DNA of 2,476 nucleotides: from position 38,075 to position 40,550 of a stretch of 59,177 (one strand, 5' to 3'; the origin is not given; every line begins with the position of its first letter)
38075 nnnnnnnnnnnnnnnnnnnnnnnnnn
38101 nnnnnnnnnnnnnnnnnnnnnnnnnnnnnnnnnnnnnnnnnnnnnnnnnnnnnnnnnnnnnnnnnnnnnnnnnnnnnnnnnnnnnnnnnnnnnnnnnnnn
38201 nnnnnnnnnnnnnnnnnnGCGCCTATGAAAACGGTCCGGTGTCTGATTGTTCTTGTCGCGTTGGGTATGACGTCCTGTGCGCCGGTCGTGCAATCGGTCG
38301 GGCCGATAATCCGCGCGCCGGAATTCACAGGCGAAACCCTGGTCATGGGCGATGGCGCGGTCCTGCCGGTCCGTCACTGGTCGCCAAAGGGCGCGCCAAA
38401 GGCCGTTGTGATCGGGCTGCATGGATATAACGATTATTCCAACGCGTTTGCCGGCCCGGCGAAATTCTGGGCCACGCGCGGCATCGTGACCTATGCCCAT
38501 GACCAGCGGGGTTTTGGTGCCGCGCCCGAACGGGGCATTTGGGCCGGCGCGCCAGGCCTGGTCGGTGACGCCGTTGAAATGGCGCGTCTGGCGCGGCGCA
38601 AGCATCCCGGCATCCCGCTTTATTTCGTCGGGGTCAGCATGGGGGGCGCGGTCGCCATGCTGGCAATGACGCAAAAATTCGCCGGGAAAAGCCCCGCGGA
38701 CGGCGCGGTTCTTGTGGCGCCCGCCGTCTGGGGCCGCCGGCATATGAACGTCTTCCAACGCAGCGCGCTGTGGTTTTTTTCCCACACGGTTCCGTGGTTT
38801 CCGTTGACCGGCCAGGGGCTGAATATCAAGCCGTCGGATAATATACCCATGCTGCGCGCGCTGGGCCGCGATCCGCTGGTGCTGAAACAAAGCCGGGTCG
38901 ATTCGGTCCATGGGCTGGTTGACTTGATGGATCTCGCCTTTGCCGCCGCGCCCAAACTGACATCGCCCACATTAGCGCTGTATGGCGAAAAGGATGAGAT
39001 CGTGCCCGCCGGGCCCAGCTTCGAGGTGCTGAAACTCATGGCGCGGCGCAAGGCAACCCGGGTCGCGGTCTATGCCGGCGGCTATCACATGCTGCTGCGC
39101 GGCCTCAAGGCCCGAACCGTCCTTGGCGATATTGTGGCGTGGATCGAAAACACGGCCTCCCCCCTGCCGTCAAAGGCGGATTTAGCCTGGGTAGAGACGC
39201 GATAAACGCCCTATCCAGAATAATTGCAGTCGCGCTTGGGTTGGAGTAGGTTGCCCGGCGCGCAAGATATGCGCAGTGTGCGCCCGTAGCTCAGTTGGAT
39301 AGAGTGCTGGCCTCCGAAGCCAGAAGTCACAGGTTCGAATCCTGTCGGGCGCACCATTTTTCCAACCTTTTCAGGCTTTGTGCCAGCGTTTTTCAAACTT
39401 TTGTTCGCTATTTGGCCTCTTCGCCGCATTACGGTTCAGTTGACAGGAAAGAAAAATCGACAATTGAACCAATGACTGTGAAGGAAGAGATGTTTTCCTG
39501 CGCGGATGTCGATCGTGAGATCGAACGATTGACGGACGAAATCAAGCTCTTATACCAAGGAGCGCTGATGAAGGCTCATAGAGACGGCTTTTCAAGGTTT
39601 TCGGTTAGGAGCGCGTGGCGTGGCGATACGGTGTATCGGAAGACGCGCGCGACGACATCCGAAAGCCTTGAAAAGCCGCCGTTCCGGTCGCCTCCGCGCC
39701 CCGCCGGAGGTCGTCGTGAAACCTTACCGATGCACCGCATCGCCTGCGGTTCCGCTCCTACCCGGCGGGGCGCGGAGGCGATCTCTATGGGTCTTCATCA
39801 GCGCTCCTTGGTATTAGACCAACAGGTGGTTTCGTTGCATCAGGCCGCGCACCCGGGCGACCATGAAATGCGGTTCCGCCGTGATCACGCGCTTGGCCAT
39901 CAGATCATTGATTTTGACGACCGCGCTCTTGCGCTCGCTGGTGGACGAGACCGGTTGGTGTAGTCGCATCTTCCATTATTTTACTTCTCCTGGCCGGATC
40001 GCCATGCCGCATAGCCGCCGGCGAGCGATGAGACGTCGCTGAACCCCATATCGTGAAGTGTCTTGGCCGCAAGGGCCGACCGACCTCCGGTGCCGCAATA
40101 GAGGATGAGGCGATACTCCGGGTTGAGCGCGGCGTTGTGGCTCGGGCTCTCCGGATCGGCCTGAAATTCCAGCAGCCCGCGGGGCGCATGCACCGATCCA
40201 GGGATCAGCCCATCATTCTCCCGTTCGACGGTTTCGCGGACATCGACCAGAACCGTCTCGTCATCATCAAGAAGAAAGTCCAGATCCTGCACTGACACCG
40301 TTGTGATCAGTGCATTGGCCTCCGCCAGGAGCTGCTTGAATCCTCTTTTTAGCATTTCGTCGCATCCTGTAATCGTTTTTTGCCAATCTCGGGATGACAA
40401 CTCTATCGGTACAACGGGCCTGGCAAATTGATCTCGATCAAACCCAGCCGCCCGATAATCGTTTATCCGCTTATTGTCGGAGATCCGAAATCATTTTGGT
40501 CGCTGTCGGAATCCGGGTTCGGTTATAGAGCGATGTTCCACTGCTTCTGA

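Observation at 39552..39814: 263-nt element built almost entirely of nested inverted repeats: a perfect three-way-junction architecture flanked by TTA direct repeats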

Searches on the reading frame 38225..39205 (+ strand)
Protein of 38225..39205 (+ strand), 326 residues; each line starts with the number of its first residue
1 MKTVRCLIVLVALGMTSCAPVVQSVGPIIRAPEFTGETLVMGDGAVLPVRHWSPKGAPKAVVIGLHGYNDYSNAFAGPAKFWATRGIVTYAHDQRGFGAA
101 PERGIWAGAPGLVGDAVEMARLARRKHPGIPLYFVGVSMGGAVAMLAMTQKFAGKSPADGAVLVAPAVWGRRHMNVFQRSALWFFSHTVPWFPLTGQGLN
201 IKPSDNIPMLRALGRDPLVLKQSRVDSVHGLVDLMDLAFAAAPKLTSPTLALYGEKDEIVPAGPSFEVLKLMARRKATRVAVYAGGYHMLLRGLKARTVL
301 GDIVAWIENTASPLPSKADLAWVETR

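Call 17: search_protein_families(library=pfam, proteins=[window:38225-39205:+], max_evalue=0.01)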
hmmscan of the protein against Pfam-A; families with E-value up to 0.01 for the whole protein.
window:38225-39205:+ (326 aa): 5 families
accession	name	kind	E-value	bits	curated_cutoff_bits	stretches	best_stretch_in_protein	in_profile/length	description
PF12146.15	Hydrolase_4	-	1.9e-50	171.9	27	1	57-292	2-236/239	Serine aminopeptidase, S33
PF12697.13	Abhydrolase_6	-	4.5e-09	37.7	26.3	1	64-290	3-206/217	Alpha/beta hydrolase family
PF00561.26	Abhydrolase_1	-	1.6e-08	35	25.8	1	61-172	2-103/245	alpha/beta hydrolase fold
PF00326.27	Peptidase_S9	-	0.002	18.1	22.6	0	243-310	141-209/213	Prolyl oligopeptidase family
PF01738.24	DLH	-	0.0033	17.5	21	0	236-289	133-187/217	Dienelactone hydrolase family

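Call 18: find_encoding_contigs(protein=window:38225-39205:+, flank=5000, max_places=10)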
Protein window:38225-39205:+ (326 aa): 7 contigs read that carry it; 3 places shown.
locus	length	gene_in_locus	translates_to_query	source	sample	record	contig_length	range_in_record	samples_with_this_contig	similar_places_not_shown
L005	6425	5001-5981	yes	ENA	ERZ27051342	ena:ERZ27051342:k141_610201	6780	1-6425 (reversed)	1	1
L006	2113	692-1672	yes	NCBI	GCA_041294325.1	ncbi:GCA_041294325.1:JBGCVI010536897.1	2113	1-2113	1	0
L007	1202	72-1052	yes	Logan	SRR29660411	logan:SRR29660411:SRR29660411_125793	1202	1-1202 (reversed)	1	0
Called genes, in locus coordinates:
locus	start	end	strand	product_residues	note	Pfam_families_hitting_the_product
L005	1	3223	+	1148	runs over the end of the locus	PF00580:UvrD-helicase, PF13245:AAA_19 (weak), PF13361:UvrD_C, PF13538:UvrD_C_2 (weak), PF12705:PDDEXK_1 (weak)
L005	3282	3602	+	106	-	PF00085:Thioredoxin, PF13098:Thioredoxin_2, PF13905:Thioredoxin_8 (faint)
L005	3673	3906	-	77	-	PF10276:zf-CHCC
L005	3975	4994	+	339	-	PF00005:ABC_tran, PF13304:AAA_21 (weak)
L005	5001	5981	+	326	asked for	PF00561:Abhydrolase_1 (weak), PF12146:Hydrolase_4, PF12697:Abhydrolase_6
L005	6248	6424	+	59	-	?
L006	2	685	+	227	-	?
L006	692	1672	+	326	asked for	PF00561:Abhydrolase_1 (weak), PF12146:Hydrolase_4, PF12697:Abhydrolase_6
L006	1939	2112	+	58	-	?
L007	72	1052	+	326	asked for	PF00561:Abhydrolase_1 (weak), PF12146:Hydrolase_4, PF12697:Abhydrolase_6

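Call 59: find_homologous_proteins(query=window:38225-39205:+, max_evalue=1e-40)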
Query window:38225-39205:+ (326 aa): 4952 proteins with E <= 1e-40 among 8000 candidates; the best 120 are listed.
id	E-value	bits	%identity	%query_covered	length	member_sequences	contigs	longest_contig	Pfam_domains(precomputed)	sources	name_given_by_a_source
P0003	4.5e-216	734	100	100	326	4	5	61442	PF12697.14,PF00561.27,PF12146.16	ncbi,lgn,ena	-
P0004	6.2e-168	576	79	100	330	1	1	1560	PF12697.14,PF00561.27,PF12146.16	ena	-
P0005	2.4e-167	574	79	100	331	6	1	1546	PF12697.14,PF00561.27,PF12146.16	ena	-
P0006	1.2e-166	572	79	100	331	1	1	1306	PF12697.14,PF00561.27,PF12146.16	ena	-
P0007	3.1e-162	557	78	94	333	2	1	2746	PF12697.14,PF00561.27,PF12146.16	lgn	-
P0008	1.4e-161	555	81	94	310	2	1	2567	PF12697.14,PF00561.27,PF12146.16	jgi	jgi:alpha-beta hydrolase superfamily lysophospholipase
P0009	2.5e-161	554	76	99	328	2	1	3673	PF12697.14,PF00561.27,PF12146.16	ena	-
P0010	3.5e-158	544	73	100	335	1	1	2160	PF12697.14,PF00561.27,PF12146.16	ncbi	-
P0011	6.8e-157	540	74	100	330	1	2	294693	PF12697.14,PF00561.27,PF12146.16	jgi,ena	jgi:acylglycerol lipase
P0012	7.2e-155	533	73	100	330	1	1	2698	PF12697.14,PF00561.27,PF12146.16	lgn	-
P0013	4.7e-125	435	63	97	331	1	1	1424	PF12697.14,PF00561.27,PF12146.16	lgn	-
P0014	2.4e-124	433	61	97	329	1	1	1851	PF00326.28,PF12697.14,PF00561.27,PF12146.16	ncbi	-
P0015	2.8e-120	419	60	97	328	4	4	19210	PF12697.14,PF00561.27,PF12146.16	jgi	-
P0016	8.4e-119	414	62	97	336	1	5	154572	PF12697.14,PF00561.27,PF12146.16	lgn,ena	-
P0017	1.1e-118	414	60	97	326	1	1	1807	PF12697.14,PF00561.27,PF12146.16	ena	-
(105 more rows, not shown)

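Call 60: find_encoding_contigs(protein=P0011, flank=4000, max_places=3)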
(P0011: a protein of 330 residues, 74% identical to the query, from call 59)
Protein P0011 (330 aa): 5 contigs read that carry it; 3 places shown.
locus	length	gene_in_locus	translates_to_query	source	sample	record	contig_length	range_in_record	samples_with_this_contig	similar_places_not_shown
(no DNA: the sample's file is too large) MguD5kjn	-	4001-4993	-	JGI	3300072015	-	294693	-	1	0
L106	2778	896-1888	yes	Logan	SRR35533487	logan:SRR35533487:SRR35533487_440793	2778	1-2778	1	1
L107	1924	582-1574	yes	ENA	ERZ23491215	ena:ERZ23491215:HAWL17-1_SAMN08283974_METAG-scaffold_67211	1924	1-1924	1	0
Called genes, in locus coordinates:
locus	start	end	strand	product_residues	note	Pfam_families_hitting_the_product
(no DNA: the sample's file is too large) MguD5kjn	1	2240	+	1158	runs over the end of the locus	PF00580:UvrD-helicase, PF13245:AAA_19 (weak), PF13361:UvrD_C, PF13538:UvrD_C_2 (weak), PF12705:PDDEXK_1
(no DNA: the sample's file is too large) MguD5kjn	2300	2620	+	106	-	PF00085:Thioredoxin, PF08534:Redoxin (faint), PF13098:Thioredoxin_2, PF13905:Thioredoxin_8 (faint)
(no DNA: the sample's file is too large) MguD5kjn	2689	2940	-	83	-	PF10276:zf-CHCC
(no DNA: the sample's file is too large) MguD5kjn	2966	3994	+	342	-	PF00005:ABC_tran, PF13304:AAA_21 (faint)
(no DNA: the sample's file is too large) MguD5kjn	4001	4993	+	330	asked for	PF00561:Abhydrolase_1, PF12146:Hydrolase_4, PF12697:Abhydrolase_6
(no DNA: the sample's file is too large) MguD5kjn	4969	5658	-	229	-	PF13640:2OG-FeII_Oxy_3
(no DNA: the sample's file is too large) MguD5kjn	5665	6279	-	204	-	PF13640:2OG-FeII_Oxy_3 (weak)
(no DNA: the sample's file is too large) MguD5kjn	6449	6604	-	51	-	-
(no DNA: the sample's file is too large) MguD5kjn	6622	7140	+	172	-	PF02566:OsmC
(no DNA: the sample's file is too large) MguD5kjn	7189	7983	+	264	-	PF00378:ECH_1, PF16113:ECH_2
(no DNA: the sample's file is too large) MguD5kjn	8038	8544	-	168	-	PF07883:Cupin_2 (faint)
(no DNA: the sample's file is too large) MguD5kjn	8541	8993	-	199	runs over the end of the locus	PF13577:SnoaL_4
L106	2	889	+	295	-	?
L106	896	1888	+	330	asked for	PF00561:Abhydrolase_1, PF12146:Hydrolase_4, PF12697:Abhydrolase_6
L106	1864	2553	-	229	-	PF13640:2OG-FeII_Oxy_3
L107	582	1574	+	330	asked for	PF00561:Abhydrolase_1, PF12146:Hydrolase_4, PF12697:Abhydrolase_6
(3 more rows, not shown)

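Call 61: find_encoding_contigs(protein=P0009, flank=4000, max_places=3)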
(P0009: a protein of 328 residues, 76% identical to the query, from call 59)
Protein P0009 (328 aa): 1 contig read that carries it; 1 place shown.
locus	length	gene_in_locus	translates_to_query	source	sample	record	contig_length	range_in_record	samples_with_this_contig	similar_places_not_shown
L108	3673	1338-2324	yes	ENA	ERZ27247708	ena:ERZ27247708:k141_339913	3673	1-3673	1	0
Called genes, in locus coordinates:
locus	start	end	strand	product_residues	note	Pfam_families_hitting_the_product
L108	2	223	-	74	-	?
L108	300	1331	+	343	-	PF00005:ABC_tran, PF13304:AAA_21 (weak)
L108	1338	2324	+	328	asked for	PF00561:Abhydrolase_1 (weak), PF12146:Hydrolase_4, PF12697:Abhydrolase_6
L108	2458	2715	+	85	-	-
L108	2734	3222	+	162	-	PF05990:DUF900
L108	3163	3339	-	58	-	-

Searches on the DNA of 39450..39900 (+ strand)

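Call 9: search_dna_similar(query=window:39552-39814:+, collection=plasmids, mode=distant, max_rows=40)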
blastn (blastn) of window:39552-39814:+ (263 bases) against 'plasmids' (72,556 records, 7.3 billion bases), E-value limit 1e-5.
No match.

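Call 36: search_rna_families(source=window, start=39450, end=39900, threshold=evalue, max_evalue=10, show_alignments=3)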
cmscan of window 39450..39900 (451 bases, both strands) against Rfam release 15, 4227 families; matches with E-value up to 10: 1.
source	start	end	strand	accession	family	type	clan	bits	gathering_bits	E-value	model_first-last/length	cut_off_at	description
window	39693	39776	-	RF03584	mir-2290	Gene; miRNA;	-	16.9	50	4.6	1-80/80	no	mir-2290 microRNA precursor family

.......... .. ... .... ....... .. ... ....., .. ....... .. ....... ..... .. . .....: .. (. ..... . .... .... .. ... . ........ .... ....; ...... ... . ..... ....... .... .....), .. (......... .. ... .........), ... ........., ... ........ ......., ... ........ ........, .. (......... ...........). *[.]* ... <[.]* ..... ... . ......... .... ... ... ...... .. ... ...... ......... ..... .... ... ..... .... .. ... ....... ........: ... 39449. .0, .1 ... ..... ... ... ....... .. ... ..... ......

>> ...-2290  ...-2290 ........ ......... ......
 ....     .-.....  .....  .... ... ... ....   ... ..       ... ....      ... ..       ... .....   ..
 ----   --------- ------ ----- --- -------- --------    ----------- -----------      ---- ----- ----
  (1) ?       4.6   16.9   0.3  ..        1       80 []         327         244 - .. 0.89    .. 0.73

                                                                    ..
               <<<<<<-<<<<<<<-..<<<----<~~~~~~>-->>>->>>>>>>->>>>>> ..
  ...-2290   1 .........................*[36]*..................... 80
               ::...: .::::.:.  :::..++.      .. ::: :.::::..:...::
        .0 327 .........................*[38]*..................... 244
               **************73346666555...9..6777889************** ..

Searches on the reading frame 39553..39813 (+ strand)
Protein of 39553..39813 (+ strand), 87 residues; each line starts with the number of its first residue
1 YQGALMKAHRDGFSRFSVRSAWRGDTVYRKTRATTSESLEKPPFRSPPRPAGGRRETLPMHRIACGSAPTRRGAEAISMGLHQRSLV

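Call 71: search_protein_representatives(protein=window:39553-39813:+)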
Query: 87 residues. Proteins with E-value up to 0.001 (for the whole library): 163; up to 1e-10: 56; up to 1e-30: 1. The best 150 are listed.
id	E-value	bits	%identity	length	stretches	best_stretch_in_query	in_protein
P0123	8.5e-37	140.9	95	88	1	6-83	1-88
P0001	7.4e-26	106.0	75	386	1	3-78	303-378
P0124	1.4e-24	101.9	71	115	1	8-87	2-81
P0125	1.3e-21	92.5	78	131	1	23-85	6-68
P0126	7.1e-21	90.1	61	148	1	1-80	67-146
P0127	7.3e-21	90.1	62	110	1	1-87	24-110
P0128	7.7e-21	90.0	68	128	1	8-87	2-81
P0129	9.7e-20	86.5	65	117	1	8-79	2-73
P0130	5.2e-19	84.2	68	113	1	8-87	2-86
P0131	1.0e-18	83.3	65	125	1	8-87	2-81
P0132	3.4e-18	81.6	59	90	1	8-87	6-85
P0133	3.7e-18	81.5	59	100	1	8-87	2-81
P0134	4.8e-18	81.1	66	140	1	8-87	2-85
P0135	7.3e-18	80.5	69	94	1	8-65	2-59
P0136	1.2e-17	79.8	66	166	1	8-87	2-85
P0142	5.7e-17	77.7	53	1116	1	1-87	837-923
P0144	8.6e-16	73.9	62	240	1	1-69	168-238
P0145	8.6e-16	73.9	74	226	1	14-70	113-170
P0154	2.8e-14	69.1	60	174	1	1-82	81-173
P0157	1.1e-13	67.2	64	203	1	1-87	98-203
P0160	4.0e-13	65.4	52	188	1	1-87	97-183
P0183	2.7e-10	56.4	54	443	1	8-86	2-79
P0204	6.4e-08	48.8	65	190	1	1-54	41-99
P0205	1.2e-07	48.0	56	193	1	1-80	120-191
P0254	9.1e-05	38.8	67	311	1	1-54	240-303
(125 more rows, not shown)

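Call 73: search_protein_families(library=pfam, proteins=[P0142, P0183, P0144, P0145, P0254, P0157, P0160, P0154, P0205, P0204], max_evalue=0.001)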
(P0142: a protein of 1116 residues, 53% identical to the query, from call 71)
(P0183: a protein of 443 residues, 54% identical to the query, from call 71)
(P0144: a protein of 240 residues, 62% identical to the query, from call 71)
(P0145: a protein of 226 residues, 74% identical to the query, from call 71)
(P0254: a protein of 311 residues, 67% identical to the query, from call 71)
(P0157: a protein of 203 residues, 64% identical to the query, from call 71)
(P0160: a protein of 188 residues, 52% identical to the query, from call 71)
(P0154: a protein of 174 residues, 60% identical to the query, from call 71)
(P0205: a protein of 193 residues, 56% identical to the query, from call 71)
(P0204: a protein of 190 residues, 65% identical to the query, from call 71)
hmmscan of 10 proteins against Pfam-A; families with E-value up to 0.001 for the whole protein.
P0142 (1116 aa): 0 families

P0183 (443 aa): 1 family
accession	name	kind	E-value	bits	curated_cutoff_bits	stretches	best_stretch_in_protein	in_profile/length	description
PF00291.31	PALP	-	1.5e-17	64.3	35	1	151-370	6-201/295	Pyridoxal-phosphate dependent enzyme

P0144 (240 aa): 0 families

P0145 (226 aa): 0 families

P0254 (311 aa): 1 family
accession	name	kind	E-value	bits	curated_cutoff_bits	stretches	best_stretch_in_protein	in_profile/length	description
PF19974.5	TCAD9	-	6.9e-05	22.6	40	1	2-97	333-429/429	Ternary complex associated domain 9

P0157 (203 aa): 0 families

P0160 (188 aa): 0 families

P0154 (174 aa): 0 families

P0205 (193 aa): 0 families

P0204 (190 aa): 0 families

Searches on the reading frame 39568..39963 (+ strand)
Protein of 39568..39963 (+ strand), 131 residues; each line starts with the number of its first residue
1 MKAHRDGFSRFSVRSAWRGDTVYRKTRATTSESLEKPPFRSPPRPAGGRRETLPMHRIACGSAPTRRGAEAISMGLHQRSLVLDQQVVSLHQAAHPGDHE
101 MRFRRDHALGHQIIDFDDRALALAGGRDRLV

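Call 17: search_protein_families(library=pfam, proteins=[window:39568-39963:+], max_evalue=0.01)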
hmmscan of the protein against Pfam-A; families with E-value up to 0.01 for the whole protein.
window:39568-39963:+ (131 aa): 0 families

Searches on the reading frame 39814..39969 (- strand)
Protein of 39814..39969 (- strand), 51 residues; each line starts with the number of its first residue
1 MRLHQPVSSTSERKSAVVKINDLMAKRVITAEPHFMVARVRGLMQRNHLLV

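Call 17: search_protein_families(library=pfam, proteins=[window:39814-39969:-], max_evalue=0.01)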
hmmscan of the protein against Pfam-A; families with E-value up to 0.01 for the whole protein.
window:39814-39969:- (51 aa): 0 families

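Call 80: find_encoding_contigs(protein=window:39814-39969:-, flank=3000, max_places=10)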
Protein window:39814-39969:- (51 aa): 5 contigs read that carry it; 2 places shown.
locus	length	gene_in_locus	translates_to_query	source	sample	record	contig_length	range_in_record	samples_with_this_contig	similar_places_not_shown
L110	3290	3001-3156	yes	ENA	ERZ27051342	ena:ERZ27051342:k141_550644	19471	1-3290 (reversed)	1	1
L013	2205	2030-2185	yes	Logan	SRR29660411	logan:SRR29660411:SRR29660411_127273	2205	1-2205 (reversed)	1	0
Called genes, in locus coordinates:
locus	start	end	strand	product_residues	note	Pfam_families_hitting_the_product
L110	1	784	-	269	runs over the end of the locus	PF05721:PhyH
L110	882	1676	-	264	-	PF00378:ECH_1, PF16113:ECH_2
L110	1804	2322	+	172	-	PF02566:OsmC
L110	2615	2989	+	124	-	PF00581:Rhodanese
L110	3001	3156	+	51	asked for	-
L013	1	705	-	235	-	?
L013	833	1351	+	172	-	PF02566:OsmC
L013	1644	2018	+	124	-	PF00581:Rhodanese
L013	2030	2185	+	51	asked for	-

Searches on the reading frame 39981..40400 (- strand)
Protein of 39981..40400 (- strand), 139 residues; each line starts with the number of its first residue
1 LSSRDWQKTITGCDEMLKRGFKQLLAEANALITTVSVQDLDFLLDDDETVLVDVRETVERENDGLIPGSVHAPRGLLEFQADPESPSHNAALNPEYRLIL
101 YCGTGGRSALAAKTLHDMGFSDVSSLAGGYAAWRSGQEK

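Call 16: find_encoding_contigs(protein=window:39981-40400:-, flank=4000, max_places=10)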
Protein window:39981-40400:- (139 aa): no gene with exactly this product is on record in the collection.

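Call 17: search_protein_families(library=pfam, proteins=[window:39981-40400:-], max_evalue=0.01)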
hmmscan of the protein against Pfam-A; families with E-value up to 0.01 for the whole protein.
window:39981-40400:- (139 aa): 1 family
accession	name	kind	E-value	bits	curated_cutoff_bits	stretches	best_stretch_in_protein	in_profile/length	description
PF00581.25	Rhodanese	-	1.8e-18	67.3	22.2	1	37-134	2-100/102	Rhodanese-like domain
